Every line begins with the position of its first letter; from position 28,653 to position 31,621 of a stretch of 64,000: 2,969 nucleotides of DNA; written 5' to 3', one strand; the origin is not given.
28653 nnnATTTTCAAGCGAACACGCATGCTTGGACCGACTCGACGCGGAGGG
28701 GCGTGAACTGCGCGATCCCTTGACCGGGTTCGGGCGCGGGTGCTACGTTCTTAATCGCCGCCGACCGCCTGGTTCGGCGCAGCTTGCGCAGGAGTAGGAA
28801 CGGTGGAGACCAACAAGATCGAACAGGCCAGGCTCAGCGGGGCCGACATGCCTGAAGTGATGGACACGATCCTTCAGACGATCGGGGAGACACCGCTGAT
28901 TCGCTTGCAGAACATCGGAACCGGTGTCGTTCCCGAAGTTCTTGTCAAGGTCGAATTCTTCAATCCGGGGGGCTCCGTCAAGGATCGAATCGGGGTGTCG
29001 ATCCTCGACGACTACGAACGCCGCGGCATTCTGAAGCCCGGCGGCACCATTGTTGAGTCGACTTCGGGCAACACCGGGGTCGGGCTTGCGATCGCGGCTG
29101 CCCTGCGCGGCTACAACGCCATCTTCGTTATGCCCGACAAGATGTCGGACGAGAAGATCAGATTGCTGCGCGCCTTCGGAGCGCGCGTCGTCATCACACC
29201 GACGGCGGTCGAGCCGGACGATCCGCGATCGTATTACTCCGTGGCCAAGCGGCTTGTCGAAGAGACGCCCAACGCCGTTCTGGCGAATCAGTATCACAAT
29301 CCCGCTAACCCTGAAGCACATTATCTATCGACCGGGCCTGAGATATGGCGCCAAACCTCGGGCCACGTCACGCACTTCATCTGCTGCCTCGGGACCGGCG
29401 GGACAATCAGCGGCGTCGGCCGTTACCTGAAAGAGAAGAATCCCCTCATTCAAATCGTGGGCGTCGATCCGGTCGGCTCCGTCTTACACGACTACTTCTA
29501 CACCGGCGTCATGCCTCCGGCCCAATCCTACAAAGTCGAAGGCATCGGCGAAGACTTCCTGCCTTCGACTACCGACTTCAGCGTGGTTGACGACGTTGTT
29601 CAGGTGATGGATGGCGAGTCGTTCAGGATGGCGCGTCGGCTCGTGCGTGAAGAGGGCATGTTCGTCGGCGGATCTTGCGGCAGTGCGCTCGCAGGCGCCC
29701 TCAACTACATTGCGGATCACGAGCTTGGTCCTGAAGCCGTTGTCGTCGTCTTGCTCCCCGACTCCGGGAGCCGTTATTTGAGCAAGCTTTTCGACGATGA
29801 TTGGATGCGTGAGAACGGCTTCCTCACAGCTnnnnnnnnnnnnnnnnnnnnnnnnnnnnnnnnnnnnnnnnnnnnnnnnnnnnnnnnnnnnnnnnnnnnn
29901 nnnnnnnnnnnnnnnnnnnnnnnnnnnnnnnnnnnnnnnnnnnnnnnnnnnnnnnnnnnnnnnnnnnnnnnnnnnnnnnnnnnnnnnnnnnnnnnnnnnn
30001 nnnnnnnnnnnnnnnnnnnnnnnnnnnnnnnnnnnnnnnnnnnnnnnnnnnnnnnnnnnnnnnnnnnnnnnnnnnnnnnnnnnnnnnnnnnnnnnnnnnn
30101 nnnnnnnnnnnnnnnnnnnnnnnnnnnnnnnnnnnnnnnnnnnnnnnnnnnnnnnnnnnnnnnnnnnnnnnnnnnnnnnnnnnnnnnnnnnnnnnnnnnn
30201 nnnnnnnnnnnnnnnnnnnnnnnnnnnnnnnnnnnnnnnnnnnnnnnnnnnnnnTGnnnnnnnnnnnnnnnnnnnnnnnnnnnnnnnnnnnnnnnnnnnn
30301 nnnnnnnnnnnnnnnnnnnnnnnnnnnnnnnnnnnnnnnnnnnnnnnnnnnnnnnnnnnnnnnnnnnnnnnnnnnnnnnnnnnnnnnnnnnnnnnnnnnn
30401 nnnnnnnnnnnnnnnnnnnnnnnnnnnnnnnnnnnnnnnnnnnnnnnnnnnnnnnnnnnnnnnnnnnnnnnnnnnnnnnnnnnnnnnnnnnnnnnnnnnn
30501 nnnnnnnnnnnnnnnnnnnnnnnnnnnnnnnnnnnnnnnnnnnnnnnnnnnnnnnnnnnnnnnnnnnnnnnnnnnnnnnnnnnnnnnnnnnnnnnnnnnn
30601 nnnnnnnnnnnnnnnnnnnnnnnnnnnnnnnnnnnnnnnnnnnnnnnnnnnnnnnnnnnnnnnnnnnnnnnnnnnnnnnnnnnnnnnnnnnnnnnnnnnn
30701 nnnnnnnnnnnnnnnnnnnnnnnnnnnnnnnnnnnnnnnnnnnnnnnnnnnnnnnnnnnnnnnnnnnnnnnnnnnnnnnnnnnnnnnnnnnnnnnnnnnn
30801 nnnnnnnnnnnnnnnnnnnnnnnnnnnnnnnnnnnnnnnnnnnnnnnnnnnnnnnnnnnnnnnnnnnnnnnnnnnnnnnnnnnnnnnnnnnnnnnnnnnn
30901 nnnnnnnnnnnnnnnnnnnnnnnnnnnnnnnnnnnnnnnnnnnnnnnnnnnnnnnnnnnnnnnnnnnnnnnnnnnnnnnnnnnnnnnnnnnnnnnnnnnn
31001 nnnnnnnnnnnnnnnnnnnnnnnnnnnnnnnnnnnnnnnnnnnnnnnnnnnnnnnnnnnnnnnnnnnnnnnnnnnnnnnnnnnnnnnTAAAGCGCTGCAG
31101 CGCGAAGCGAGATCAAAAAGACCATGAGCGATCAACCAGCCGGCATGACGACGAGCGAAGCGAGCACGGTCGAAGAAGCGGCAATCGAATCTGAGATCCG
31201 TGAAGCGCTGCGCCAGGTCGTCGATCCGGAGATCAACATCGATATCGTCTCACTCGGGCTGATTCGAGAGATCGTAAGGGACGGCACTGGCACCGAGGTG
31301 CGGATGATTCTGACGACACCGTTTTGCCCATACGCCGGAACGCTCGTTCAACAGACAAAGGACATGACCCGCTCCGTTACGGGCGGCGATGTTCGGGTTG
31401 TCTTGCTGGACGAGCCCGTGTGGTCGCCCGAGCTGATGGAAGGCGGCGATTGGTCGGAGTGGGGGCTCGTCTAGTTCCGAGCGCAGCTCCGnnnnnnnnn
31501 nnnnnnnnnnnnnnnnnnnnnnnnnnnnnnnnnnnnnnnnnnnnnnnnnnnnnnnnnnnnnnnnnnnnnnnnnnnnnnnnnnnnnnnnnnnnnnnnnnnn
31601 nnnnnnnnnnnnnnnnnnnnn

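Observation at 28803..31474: ParB/Srx-fold gene translationally coupled to a CBS-domain PLP enzyme: candidate serine kinase plus O-phosphoserine-dependent sulfur (or selenium) incorporation module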

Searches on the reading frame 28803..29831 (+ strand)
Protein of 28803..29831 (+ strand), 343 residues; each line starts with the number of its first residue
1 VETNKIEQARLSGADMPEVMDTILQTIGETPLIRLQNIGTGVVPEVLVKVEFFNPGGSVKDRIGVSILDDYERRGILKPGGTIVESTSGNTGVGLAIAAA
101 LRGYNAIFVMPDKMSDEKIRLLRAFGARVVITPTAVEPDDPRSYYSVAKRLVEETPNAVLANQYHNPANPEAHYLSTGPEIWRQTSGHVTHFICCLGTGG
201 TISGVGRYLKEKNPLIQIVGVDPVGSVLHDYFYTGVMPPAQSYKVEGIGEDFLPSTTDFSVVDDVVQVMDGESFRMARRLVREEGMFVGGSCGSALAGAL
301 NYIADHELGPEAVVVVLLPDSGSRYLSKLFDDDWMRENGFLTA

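Call 67: search_protein_families(library=ncbifam, proteins=[window:28803-29831:+], max_evalue=1e-40)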
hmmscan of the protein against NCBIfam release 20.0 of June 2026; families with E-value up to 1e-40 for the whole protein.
seq(343 aa): 8 families
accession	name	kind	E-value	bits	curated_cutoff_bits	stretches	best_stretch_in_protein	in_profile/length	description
TIGR01137.1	cysta_beta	equivalog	1.8e-138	462.1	510.25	1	20-342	2-322/457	cystathionine beta-synthase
NF053679.1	CysteaSynCapA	equivalog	1.9e-120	401.6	600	1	18-340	5-329/329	cysteate synthase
NF007989.0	PRK10717.1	equivalog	5.9e-109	364.1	387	1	18-340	3-327/334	cysteine synthase A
TIGR01136.1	cysKM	subfamily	6.4e-99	331.1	344.15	1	24-328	2-296/299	cysteine synthase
TIGR01139.1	cysK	equivalog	1.9e-95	319.6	350.95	1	24-328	2-295/298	cysteine synthase A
TIGR01138.1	cysM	equivalog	3.3e-85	286.1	394.2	1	22-328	1-287/290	cysteine synthase B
NF008735.0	PRK11761.1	equivalog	9.3e-82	274.6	413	1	20-328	3-291/296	cysteine synthase CysM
TIGR03945.1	PLP_SbnA_fam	equivalog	3e-76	256.4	349.95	1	23-335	1-304/304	2,3-diaminopropionate biosynthesis protein SbnA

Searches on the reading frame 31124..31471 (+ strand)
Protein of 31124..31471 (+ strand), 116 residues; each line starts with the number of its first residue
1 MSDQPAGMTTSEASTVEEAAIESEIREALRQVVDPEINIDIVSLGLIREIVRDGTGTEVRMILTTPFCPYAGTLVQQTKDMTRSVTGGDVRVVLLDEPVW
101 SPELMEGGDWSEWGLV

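Call 3: search_protein_families(library=pfam, proteins=[window:31124-31471:+], max_evalue=0.1)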
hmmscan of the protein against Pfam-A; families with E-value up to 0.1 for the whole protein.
window:31124-31471:+ (116 aa): 1 family
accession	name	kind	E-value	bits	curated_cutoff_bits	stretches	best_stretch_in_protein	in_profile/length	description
PF01883.24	FeS_assembly_P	-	3e-16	59.9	23.5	1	23-92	2-70/73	Iron-sulfur cluster assembly protein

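Call 4: search_protein_families(library=ncbifam, proteins=[window:31124-31471:+], max_evalue=0.1)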
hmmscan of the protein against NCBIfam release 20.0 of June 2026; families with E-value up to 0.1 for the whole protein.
window:31124-31471:+ (116 aa): 4 families
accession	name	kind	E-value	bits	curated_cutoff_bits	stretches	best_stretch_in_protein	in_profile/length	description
TIGR02945.1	SUF_assoc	equivalog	8.1e-17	61.4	143.4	1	22-106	3-89/99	SUF system Fe-S cluster assembly protein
TIGR03406.1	FeS_long_SufT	hypoth_equivalog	2e-12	47.2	202.6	1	14-106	67-165/174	putative Fe-S cluster assembly protein SufT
NF041868.1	paad_haloarch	equivalog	2.2e-12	47.1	180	1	16-105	22-112/127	1,2-phenylacetyl-CoA epoxidase subunit PaaD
TIGR02159.1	PA_CoA_Oxy4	equivalog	8e-07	29.4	108.15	1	32-105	1-75/146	1,2-phenylacetyl-CoA epoxidase subunit PaaD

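Call 78: list_cluster_members(proteins=[P0001, window:30257-31087:+, window:31124-31471:+])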
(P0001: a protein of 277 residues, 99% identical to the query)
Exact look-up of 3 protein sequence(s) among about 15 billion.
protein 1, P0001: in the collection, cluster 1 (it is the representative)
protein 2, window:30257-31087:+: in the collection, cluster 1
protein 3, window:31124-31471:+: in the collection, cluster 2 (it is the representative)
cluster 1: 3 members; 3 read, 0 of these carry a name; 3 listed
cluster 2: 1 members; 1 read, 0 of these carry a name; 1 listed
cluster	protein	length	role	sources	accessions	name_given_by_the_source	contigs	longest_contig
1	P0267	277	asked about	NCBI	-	-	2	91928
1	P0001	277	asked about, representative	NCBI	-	-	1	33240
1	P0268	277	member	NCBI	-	-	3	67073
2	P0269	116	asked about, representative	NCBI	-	-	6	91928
